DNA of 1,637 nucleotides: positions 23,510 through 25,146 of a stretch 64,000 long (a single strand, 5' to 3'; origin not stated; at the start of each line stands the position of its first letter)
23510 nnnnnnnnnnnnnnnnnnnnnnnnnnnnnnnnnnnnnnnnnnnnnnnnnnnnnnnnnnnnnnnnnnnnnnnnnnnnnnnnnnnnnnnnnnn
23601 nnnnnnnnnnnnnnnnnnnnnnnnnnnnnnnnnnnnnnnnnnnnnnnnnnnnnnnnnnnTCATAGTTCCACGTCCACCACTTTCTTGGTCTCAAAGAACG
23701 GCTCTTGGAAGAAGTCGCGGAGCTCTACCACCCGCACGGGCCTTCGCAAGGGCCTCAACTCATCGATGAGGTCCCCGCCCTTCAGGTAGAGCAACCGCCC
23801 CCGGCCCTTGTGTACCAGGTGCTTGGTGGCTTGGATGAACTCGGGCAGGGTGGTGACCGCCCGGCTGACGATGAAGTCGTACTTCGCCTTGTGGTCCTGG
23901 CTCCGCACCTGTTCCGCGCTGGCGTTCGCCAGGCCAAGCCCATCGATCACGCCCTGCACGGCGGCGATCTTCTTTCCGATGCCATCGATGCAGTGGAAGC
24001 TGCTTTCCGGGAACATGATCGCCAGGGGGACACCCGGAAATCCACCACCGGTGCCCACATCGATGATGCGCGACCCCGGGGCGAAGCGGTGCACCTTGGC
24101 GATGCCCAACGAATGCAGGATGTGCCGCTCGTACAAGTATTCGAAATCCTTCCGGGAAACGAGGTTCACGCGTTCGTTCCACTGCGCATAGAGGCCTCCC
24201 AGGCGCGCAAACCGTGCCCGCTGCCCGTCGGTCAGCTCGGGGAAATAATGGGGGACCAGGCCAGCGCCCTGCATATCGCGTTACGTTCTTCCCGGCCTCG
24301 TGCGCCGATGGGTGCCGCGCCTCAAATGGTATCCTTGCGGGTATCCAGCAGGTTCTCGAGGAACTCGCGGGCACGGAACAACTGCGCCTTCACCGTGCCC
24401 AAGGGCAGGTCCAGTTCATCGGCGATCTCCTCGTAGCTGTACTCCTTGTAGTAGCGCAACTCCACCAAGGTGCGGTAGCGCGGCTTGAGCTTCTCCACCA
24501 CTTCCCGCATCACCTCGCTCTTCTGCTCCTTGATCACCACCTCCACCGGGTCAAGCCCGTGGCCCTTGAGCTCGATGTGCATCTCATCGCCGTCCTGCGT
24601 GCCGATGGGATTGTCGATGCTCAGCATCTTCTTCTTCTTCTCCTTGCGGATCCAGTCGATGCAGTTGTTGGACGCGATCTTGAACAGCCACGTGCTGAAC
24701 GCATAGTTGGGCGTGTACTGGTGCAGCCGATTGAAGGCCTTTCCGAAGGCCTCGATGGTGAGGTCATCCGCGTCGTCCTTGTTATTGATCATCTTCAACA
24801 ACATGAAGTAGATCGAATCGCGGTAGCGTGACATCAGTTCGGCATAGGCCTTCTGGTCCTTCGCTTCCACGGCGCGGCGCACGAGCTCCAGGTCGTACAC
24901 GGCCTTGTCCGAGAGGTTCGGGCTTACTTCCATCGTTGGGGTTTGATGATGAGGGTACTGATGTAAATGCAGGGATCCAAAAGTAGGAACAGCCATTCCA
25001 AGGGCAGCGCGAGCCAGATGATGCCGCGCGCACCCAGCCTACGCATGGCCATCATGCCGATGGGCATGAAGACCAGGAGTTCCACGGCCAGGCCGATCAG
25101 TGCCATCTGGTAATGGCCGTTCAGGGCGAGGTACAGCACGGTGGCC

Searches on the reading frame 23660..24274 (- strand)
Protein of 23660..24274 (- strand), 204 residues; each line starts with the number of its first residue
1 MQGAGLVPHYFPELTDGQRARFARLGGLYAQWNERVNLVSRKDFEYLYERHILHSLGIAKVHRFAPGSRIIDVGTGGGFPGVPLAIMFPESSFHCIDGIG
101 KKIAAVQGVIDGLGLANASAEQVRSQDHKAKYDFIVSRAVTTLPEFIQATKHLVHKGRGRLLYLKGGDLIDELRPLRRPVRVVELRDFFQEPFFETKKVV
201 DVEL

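Call 21: search_protein_families(library=pfam, proteins=[window:23660-24274:-], max_evalue=0.001)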
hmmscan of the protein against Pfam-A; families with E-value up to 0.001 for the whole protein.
window:23660-24274:- (204 aa): 2 families
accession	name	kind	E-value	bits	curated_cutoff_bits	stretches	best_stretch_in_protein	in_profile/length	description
PF02527.21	GidB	-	8.7e-34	116.9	27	1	28-182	11-165/184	rRNA small subunit methyltransferase G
PF13847.12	Methyltransf_31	-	5.8e-05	23.2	27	1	67-141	4-84/145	Methyltransferase domain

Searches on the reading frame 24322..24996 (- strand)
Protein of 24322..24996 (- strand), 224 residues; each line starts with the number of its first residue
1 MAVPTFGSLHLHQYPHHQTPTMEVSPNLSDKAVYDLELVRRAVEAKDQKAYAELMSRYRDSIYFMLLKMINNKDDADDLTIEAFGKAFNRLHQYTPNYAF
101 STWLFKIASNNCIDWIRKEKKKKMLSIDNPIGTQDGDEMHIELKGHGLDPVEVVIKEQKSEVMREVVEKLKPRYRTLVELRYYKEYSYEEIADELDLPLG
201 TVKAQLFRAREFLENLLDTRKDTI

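Call 21: search_protein_families(library=pfam, proteins=[window:24322-24996:-], max_evalue=0.001)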
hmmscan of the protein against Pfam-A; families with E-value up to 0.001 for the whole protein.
window:24322-24996:- (224 aa): 4 families
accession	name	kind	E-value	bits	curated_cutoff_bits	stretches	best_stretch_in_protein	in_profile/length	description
PF08281.18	Sigma70_r4_2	-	2.2e-17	62.9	25.7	1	163-213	4-54/54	Sigma-70, region 4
PF04542.20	Sigma70_r2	-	3.4e-13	49.6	24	1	54-121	1-70/71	Sigma-70 region 2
PF04545.22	Sigma70_r4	-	1.3e-11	44.2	24.1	1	168-211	3-46/50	Sigma-70, region 4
PF07638.17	Sigma70_ECF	-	7.9e-05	23.1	21.1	1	163-215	126-181/185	ECF sigma factor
